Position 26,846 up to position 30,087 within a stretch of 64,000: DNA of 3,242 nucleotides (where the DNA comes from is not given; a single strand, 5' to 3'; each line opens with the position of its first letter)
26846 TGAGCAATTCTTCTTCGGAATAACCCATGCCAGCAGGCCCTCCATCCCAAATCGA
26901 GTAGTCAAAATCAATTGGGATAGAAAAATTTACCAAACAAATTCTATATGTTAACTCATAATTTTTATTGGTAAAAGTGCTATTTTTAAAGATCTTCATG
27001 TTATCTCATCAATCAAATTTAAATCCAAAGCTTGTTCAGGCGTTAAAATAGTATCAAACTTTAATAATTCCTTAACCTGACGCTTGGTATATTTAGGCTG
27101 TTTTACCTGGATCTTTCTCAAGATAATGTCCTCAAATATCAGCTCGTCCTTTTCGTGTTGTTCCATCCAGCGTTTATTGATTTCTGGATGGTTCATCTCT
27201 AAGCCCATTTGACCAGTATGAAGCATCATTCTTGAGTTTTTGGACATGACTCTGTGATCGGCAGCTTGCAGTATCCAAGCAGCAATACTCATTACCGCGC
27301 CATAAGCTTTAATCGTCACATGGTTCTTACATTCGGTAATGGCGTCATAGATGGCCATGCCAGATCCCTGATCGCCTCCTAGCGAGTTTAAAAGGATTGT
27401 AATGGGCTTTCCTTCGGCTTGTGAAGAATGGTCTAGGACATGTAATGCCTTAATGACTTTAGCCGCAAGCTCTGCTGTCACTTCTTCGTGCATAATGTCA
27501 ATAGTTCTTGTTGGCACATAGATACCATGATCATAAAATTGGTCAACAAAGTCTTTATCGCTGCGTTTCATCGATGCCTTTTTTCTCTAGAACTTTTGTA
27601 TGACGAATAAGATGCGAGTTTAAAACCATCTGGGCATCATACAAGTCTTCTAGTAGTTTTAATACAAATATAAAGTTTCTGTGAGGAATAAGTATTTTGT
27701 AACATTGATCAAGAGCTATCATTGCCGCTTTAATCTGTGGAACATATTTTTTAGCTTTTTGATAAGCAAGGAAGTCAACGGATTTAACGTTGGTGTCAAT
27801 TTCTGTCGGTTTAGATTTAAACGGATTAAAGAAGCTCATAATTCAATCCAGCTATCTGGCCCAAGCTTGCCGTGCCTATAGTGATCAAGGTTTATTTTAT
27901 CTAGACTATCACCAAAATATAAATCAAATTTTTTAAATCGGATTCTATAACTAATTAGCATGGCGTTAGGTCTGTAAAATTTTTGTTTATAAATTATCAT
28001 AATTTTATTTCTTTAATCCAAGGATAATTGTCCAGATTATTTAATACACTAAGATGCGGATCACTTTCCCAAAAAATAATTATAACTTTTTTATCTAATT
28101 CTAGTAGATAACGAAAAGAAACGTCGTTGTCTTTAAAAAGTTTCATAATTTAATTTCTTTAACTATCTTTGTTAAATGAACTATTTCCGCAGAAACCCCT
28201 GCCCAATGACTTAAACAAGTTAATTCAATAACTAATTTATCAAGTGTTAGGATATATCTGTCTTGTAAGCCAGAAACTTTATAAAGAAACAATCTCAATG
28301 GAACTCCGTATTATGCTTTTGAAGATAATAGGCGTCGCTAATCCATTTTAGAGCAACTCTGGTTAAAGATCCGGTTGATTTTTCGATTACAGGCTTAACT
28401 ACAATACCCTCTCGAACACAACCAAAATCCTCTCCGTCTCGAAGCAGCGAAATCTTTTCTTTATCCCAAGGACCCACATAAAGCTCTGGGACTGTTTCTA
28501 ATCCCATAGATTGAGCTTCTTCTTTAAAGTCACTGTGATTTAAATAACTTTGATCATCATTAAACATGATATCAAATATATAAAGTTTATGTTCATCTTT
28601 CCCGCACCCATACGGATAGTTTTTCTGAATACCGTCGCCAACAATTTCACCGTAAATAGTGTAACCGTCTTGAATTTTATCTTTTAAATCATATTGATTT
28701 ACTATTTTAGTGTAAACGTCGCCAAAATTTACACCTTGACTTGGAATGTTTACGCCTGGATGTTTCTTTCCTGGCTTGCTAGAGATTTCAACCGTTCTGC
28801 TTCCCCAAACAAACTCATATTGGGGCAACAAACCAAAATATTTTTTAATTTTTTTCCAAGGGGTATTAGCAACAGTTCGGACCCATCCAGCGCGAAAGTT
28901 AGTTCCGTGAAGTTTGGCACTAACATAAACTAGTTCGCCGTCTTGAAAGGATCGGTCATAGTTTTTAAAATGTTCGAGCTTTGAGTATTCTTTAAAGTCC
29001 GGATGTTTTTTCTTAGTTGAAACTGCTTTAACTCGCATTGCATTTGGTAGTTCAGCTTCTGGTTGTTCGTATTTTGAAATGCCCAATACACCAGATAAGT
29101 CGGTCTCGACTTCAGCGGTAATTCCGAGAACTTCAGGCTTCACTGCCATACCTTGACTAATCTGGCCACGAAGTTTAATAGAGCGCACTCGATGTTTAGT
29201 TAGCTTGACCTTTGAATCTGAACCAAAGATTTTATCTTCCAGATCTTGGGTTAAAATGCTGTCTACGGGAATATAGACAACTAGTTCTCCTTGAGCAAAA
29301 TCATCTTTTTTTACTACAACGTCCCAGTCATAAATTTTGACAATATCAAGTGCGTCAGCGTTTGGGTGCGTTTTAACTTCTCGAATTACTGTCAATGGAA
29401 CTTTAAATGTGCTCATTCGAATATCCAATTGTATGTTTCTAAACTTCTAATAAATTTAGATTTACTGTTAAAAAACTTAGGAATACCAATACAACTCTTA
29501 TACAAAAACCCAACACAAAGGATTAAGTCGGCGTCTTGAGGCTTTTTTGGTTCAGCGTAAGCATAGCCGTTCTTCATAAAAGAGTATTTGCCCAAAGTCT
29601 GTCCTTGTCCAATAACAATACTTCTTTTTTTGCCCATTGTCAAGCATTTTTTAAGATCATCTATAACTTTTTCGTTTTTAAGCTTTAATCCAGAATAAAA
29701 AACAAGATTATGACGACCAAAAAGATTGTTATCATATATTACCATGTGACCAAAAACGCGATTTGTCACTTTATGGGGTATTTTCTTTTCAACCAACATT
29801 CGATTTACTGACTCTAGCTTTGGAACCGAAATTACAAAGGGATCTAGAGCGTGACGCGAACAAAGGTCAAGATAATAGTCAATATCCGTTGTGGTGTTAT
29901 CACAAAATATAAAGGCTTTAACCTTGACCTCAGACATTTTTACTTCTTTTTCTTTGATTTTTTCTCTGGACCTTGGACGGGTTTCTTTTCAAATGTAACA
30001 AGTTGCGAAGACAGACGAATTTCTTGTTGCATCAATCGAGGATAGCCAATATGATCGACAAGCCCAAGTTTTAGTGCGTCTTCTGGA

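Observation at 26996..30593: Two divergent ClpP-like protease genes outside the structural module, with no ClpX/ClpA partner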

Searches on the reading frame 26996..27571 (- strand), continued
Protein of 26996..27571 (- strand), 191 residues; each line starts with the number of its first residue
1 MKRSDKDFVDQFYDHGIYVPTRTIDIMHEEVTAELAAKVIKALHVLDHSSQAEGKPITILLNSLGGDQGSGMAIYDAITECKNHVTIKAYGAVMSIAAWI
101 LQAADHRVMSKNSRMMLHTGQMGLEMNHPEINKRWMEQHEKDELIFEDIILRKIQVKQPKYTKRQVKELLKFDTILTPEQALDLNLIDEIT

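Call 70: fold_search(model_id=the predicted structure, library=pdb)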
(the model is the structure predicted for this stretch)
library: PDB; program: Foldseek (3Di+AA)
matches with E <= 10: 1846; with E <= 0.001: 1533
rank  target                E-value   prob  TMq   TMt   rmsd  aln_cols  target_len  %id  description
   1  4ryf_B                5.4e-14  1.00  0.80  0.86   2.6       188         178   28  ClpP1/2 heterocomplex from Listeria monocytogenes (released 2014-12-31)
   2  4ryf_A                5.4e-14  1.00  0.80  0.85   2.6       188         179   28  ClpP1/2 heterocomplex from Listeria monocytogenes (released 2014-12-31)
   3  9dqk_B                6.5e-14  1.00  0.81  0.84   1.7       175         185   22  human ClpP - Apo - A192E / E196R (released 2025-04-30)
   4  9dqk_A                7.4e-14  1.00  0.81  0.86   1.7       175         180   22  human ClpP - Apo - A192E / E196R (released 2025-04-30)
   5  9dql_K                8.3e-14  1.00  0.82  0.88   3.5       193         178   21  human ClpP - Bortezomib - A192E / E196R (released 2025-04-30)
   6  9dql_H                1.1e-13  1.00  0.82  0.84   1.6       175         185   22  human ClpP - Bortezomib - A192E / E196R (released 2025-04-30)
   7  4emp_S                1.4e-13  1.00  0.78  0.80   3.1       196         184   23  Crystal structure of the mutant of ClpP E137A from Staphylococcus aureus (released 2013-04-17)
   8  6hwn_F                1.5e-13  1.00  0.82  0.84   1.4       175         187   23  Structure of Thermus thermophilus ClpP in complex with a tripeptide. (released 2019-09-18)
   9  9dqk_L                1.6e-13  1.00  0.81  0.85   1.7       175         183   22  human ClpP - Apo - A192E / E196R (released 2025-04-30)
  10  9dqk_K                1.6e-13  1.00  0.79  0.84   2.5       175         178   23  human ClpP - Apo - A192E / E196R (released 2025-04-30)
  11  6cfd_I                1.6e-13  1.00  0.77  0.78   3.5       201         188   24  ADEP4 bound to E. faecium ClpP (released 2018-05-16)
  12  8xn4_A                1.8e-13  1.00  0.78  0.82   3.1       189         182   22  Cryo-EM structure of the ClpP degradation system in Streptomyces hawaiiensis (released 2024-03-27)
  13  6cfd_T                1.8e-13  1.00  0.76  0.80   2.9       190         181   25  ADEP4 bound to E. faecium ClpP (released 2018-05-16)
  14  4u0g_Z                2.1e-13  1.00  0.76  0.82   3.6       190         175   20  Crystal Structure of M. tuberculosis ClpP1P2 bound to ADEP and agonist (released 2014-10-08)
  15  9dql_I                2.2e-13  1.00  0.81  0.87   1.7       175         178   22  human ClpP - Bortezomib - A192E / E196R (released 2025-04-30)
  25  4u0g_J                4.1e-13  1.00  0.76  0.82   3.5       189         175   21  Crystal Structure of M. tuberculosis ClpP1P2 bound to ADEP and agonist (released 2014-10-08)
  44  4u0g_H                5.6e-13  1.00  0.76  0.83   3.6       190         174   20  Crystal Structure of M. tuberculosis ClpP1P2 bound to ADEP and agonist (released 2014-10-08)
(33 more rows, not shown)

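Call 86: search_protein_families(library=ncbifam, proteins=[window:26996-27571:-, L023:10641-11282:+, L023:9989-10618:+, L018:10001-10615:+], max_evalue=0.001)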
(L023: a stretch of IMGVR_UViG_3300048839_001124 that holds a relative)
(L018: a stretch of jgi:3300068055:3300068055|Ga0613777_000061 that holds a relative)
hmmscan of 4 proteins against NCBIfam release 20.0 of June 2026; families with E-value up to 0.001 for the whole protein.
window:26996-27571:- (191 aa): 10 families
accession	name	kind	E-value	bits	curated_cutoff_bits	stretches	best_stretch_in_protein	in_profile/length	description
NF009205.0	PRK12553.1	subfamily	6.1e-21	75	228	1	22-190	38-201/211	ATP-dependent Clp protease proteolytic subunit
NF045542.1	Clp_rel_HeadMat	equivalog_domain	1e-19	71.1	120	1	29-190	7-165/165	head maturation protease, ClpP-related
NF001368.0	PRK00277.1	subfamily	2.4e-17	63.5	249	1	26-190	36-194/203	ATP-dependent Clp protease proteolytic subunit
NF045540.1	scaf_prot_MCP1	exception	8.7e-17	61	475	1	45-191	20-161/652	ClpP-like prohead protease/major capsid protein fusion protein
NF011090.0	PRK14513.1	equivalog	3.2e-16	59.8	347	1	27-190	32-189/201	ATP-dependent Clp protease proteolytic subunit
NF011089.0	PRK14512.1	equivalog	5.8e-13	49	251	1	19-160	26-165/200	ATP-dependent Clp protease proteolytic subunit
TIGR00493.1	clpP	equivalog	7.3e-13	48.7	308.6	1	24-190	29-189/192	ATP-dependent Clp endopeptidase proteolytic subunit ClpP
NF009203.0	PRK12551.1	equivalog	2.8e-10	40.3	359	1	24-190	27-187/196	ATP-dependent Clp protease proteolytic subunit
NF011091.0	PRK14514.1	equivalog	3.7e-09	36.5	361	1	34-190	65-216/221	ATP-dependent Clp endopeptidase proteolytic subunit ClpP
NF009204.0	PRK12552.1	equivalog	1e-06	28.3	263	1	25-190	43-211/225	ATP-dependent Clp protease proteolytic subunit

L023:10641-11282:+ (213 aa): 10 families
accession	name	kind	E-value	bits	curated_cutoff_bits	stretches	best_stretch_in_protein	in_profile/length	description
NF001368.0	PRK00277.1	subfamily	8.1e-36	123.8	249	1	38-174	62-194/203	ATP-dependent Clp protease proteolytic subunit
NF009205.0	PRK12553.1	subfamily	9.9e-35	120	228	1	18-174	47-201/211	ATP-dependent Clp protease proteolytic subunit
TIGR00493.1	clpP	equivalog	2.1e-30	105.9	308.6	1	35-174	54-189/192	ATP-dependent Clp endopeptidase proteolytic subunit ClpP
NF011090.0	PRK14513.1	equivalog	1.2e-24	87.3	347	1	39-174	58-189/201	ATP-dependent Clp protease proteolytic subunit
NF009203.0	PRK12551.1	equivalog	1.2e-24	87.1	359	1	19-174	36-187/196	ATP-dependent Clp protease proteolytic subunit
NF011091.0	PRK14514.1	equivalog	1.6e-24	86.8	361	1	38-174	84-216/221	ATP-dependent Clp endopeptidase proteolytic subunit ClpP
NF009204.0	PRK12552.1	equivalog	2.1e-24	86.2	263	1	55-174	96-211/225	ATP-dependent Clp protease proteolytic subunit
NF011089.0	PRK14512.1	equivalog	6.2e-22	78.3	251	1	16-173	36-189/200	ATP-dependent Clp protease proteolytic subunit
NF045542.1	Clp_rel_HeadMat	equivalog_domain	3.5e-16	59.6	120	1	23-173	21-164/165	head maturation protease, ClpP-related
NF045540.1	scaf_prot_MCP1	exception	3.2e-15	55.9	475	1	23-179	18-165/652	ClpP-like prohead protease/major capsid protein fusion protein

L023:9989-10618:+ (209 aa): 12 families
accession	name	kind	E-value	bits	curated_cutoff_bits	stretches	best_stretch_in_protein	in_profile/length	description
NF045542.1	Clp_rel_HeadMat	equivalog_domain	2.4e-25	89.4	120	1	51-199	23-165/165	head maturation protease, ClpP-related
NF009205.0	PRK12553.1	subfamily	9.7e-25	87.4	228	1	42-206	45-208/211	ATP-dependent Clp protease proteolytic subunit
NF001368.0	PRK00277.1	subfamily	6.9e-24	84.8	249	1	43-203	41-198/203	ATP-dependent Clp protease proteolytic subunit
NF045540.1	scaf_prot_MCP1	exception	1.7e-23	83.2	475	1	47-200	16-161/652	ClpP-like prohead protease/major capsid protein fusion protein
NF011090.0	PRK14513.1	equivalog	9.5e-21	74.6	347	1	43-202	36-192/201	ATP-dependent Clp protease proteolytic subunit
TIGR00493.1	clpP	equivalog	1.7e-17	63.8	308.6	1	43-201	36-191/192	ATP-dependent Clp endopeptidase proteolytic subunit ClpP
NF011091.0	PRK14514.1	equivalog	1.8e-13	50.7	361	1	46-202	66-219/221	ATP-dependent Clp endopeptidase proteolytic subunit ClpP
NF009203.0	PRK12551.1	equivalog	3.5e-13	49.7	359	1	47-201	38-189/196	ATP-dependent Clp protease proteolytic subunit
NF011089.0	PRK14512.1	equivalog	2.4e-12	47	251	1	47-206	41-197/200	ATP-dependent Clp protease proteolytic subunit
NF047768.1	Clp_like_SDH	equivalog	7.1e-10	38.8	250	1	48-125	62-139/260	SDH family Clp fold serine proteinase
NF009204.0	PRK12552.1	equivalog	7.6e-08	32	263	1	21-205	26-217/225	ATP-dependent Clp protease proteolytic subunit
TIGR00706.1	SppA_dom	equivalog_domain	1.1e-05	25.2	155.45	0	46-123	14-92/208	signal peptide peptidase SppA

L018:10001-10615:+ (204 aa): 11 families
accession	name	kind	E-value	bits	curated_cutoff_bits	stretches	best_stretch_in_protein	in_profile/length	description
NF001368.0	PRK00277.1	subfamily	1e-23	84.3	249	1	43-203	44-199/203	ATP-dependent Clp protease proteolytic subunit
NF009205.0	PRK12553.1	subfamily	1.5e-23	83.5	228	1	41-202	47-205/211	ATP-dependent Clp protease proteolytic subunit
NF011090.0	PRK14513.1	equivalog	3.9e-23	82.3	347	1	40-201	36-192/201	ATP-dependent Clp protease proteolytic subunit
NF045542.1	Clp_rel_HeadMat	equivalog_domain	1e-20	74.3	120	1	62-198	31-165/165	head maturation protease, ClpP-related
NF045540.1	scaf_prot_MCP1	exception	3.9e-20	72.1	475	1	45-201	17-163/652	ClpP-like prohead protease/major capsid protein fusion protein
TIGR00493.1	clpP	equivalog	3.5e-19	69.3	308.6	1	42-199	38-190/192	ATP-dependent Clp endopeptidase proteolytic subunit ClpP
NF009203.0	PRK12551.1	equivalog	2.2e-15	56.9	359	1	44-200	38-189/196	ATP-dependent Clp protease proteolytic subunit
NF011091.0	PRK14514.1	equivalog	8.7e-15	54.9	361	1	41-200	64-218/221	ATP-dependent Clp endopeptidase proteolytic subunit ClpP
NF011089.0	PRK14512.1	equivalog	1.4e-12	47.8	251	1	44-201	41-193/200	ATP-dependent Clp protease proteolytic subunit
NF009204.0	PRK12552.1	equivalog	9.9e-09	34.9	263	1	20-202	29-215/225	ATP-dependent Clp protease proteolytic subunit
NF047768.1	Clp_like_SDH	equivalog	2.3e-06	27.3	250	1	62-122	77-137/260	SDH family Clp fold serine proteinase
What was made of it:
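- Closest known: ClpP-related phage head-maturation proteases. Different: Both score below the curated cut-off (call 86).
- Both score below the ClpP equivalog and head-maturation cut-offs (call 86). ClpP-A scores best against cellular ClpP models (call 86). Both score at 16-26% of the TIGR00493 cut-off (call 86). ClpP-B scores about equally against the ClpP-related head-maturation model and cellular ClpP models (call 86).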

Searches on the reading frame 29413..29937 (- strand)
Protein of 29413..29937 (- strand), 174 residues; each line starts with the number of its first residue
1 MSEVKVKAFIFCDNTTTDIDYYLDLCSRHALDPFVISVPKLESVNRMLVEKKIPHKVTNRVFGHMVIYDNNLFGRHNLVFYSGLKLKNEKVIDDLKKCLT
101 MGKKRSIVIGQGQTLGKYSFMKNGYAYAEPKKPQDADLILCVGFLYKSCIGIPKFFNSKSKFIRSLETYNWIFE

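Call 3: search_protein_families(library=pfam, proteins=[window:29413-29937:-], max_evalue=0.01)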
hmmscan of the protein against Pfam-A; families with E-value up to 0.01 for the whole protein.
window:29413-29937:- (174 aa): 0 families

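Call 4: search_protein_families(library=phrogs, proteins=[window:29413-29937:-], max_evalue=0.001)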
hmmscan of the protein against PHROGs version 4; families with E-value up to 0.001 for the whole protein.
window:29413-29937:- (174 aa): 0 families
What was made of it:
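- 29413..29937 (-): 174-aa ORF of unknown function. Its start overlaps the ClpP-A stop. It is conserved directly downstream of ClpP-A in relatives (185-186 aa) and is a candidate accessory protein or substrate. No Pfam or PHROG hit (calls 3, 4).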
